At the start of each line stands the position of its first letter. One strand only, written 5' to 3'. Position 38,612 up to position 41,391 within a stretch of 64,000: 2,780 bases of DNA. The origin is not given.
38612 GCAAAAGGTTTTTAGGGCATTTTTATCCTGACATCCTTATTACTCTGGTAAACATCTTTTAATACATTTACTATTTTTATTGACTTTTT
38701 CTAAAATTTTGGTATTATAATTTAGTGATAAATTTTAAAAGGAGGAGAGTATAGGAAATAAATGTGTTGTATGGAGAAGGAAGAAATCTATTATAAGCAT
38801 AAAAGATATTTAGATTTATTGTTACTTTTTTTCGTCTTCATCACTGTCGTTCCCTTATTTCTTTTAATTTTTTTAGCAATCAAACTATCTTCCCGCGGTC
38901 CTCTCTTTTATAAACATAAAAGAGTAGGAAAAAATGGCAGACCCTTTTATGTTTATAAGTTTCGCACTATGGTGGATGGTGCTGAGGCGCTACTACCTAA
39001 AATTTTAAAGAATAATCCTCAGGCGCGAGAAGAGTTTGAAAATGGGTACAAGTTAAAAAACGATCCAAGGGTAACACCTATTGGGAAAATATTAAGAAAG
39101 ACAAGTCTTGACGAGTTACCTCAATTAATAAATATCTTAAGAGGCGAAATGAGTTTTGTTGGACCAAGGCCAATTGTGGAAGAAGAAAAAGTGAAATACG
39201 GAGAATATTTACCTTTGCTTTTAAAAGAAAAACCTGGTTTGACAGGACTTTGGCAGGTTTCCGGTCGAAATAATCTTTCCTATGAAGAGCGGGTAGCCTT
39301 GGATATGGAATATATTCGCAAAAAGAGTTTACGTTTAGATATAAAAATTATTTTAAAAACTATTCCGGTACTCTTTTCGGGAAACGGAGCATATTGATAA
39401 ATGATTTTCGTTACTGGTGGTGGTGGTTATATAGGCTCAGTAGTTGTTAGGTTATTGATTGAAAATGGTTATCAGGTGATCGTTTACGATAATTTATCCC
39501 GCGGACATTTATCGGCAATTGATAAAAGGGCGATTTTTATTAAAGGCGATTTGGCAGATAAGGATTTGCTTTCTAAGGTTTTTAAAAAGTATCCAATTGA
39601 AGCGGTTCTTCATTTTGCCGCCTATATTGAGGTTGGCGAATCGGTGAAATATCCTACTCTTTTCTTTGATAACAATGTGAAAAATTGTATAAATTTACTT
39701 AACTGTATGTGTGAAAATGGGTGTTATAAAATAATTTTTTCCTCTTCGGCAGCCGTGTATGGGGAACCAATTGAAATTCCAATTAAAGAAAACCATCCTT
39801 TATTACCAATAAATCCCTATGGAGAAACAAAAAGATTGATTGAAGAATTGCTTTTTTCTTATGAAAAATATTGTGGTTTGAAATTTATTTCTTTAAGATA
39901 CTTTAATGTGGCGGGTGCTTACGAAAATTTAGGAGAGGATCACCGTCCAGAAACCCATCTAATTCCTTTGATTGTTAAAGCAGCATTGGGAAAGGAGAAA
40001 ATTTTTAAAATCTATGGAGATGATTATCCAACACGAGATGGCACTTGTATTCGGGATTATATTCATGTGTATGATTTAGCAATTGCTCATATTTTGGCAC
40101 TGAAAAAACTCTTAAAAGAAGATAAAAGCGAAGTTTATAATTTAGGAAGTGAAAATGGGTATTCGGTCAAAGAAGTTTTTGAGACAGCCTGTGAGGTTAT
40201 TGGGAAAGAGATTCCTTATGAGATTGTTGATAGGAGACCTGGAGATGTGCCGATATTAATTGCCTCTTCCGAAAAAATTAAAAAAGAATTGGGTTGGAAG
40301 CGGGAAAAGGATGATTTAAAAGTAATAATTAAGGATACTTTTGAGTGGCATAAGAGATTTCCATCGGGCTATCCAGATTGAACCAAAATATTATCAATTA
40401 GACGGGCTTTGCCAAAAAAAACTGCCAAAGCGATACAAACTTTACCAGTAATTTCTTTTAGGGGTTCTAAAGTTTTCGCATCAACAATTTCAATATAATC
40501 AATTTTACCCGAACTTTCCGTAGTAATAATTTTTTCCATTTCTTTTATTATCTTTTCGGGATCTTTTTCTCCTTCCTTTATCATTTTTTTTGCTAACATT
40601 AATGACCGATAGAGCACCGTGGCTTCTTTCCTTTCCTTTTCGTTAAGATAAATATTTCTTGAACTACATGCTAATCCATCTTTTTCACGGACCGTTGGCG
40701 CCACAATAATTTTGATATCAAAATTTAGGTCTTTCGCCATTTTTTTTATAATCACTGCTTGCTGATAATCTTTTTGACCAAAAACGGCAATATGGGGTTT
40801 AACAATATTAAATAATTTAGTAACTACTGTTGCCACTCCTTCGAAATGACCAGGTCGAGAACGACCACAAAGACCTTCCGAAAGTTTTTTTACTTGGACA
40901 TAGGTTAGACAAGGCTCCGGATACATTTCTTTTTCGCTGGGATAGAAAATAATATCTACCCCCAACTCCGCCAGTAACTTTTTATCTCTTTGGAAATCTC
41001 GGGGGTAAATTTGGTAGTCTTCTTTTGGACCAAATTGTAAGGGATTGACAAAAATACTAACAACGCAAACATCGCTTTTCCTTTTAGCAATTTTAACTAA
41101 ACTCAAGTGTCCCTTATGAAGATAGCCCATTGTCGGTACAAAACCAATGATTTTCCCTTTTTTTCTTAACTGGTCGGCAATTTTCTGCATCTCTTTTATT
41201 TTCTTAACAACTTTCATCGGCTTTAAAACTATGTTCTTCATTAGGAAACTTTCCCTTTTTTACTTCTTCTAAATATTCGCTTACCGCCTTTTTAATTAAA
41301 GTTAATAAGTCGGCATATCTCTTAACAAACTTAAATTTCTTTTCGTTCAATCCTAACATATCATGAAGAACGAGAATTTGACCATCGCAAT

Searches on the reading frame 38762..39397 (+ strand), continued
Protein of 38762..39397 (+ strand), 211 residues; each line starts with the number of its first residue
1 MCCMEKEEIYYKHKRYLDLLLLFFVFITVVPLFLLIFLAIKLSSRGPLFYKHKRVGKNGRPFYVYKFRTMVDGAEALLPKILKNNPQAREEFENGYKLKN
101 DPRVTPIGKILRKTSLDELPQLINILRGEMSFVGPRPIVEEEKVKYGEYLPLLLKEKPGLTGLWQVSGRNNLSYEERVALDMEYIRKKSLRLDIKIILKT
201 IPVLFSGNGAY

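Call 51: find_encoding_contigs(protein=P0129, flank=3000, max_places=4)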
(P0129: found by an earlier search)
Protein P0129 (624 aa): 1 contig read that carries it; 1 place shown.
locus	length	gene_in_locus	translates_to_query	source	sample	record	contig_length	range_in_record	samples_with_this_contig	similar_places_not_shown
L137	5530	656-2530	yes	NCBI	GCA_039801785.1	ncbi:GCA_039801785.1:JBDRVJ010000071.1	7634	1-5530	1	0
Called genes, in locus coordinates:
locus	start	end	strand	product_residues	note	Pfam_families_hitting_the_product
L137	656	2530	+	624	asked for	PF07715:Plug, PF00593:TonB_dep_Rec_b-barrel, PF14905:OMP_b-brl_3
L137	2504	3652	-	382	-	PF13439:Glyco_transf_4, PF13579:Glyco_trans_4_4, PF00534:Glycos_transf_1, PF13692:Glyco_trans_1_4, PF13524:Glyco_trans_1_2 (weak)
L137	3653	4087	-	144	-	PF22769:DCD, PF00692:dUTPase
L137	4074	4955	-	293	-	PF03279:Lip_A_acyltrans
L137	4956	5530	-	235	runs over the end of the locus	PF24481:CT398_CC, PF02591:Zn_ribbon_9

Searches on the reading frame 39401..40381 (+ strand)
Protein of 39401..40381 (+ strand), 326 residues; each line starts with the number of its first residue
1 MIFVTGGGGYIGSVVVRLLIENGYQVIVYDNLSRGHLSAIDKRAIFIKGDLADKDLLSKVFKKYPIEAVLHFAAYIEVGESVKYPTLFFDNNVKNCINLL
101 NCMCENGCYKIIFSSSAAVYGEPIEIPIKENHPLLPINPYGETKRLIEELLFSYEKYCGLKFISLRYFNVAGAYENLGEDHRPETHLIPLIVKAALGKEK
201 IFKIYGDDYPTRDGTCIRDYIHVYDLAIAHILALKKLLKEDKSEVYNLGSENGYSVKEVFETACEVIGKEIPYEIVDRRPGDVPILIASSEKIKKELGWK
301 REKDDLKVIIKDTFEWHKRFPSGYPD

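Call 10: search_protein_families(library=pfam, proteins=[window:39401-40381:+])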
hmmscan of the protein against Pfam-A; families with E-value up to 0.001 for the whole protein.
window:39401-40381:+ (326 aa): 9 families
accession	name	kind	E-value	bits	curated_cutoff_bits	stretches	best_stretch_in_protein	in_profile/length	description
PF01370.27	Epimerase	-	1.6e-58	198.4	20.9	1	2-249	1-240/240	NAD dependent epimerase/dehydratase family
PF16363.11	GDP_Man_Dehyd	-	1.7e-57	195.8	27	1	3-302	1-322/332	GDP-mannose 4,6 dehydratase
PF01073.25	3Beta_HSD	-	8.9e-18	64.7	22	1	4-244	2-239/280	3-beta hydroxysteroid dehydrogenase/isomerase family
PF02719.21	Polysacc_synt_2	-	1.3e-14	54.6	20.2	1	2-173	1-174/293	Polysaccharide biosynthesis protein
PF04321.23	RmlD_sub_bind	-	3.2e-11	43.3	27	1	2-153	3-138/287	RmlD substrate binding domain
PF05368.20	NmrA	-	5.4e-07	29.9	27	1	2-116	5-107/298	NmrA-like family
PF13460.12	NAD_binding_10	-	4.9e-06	27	27.2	1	6-150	1-130/184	NAD(P)H-binding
PF07993.18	NAD_binding_4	-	2e-05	24.4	20.1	0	39-172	58-209/258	Male sterility protein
PF00106.31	adh_short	-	0.00013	21.9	26.6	1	2-63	3-70/195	short chain dehydrogenase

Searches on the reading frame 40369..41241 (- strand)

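Call 10: search_protein_families(library=pfam, proteins=[window:40369-41241:-])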
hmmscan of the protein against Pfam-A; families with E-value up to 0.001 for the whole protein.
window:40369-41241:- (290 aa): 1 family
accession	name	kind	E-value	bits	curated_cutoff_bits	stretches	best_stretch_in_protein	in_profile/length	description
PF02569.21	Pantoate_ligase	-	2e-113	378.4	20.7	1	10-285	1-267/268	Pantoate-beta-alanine ligase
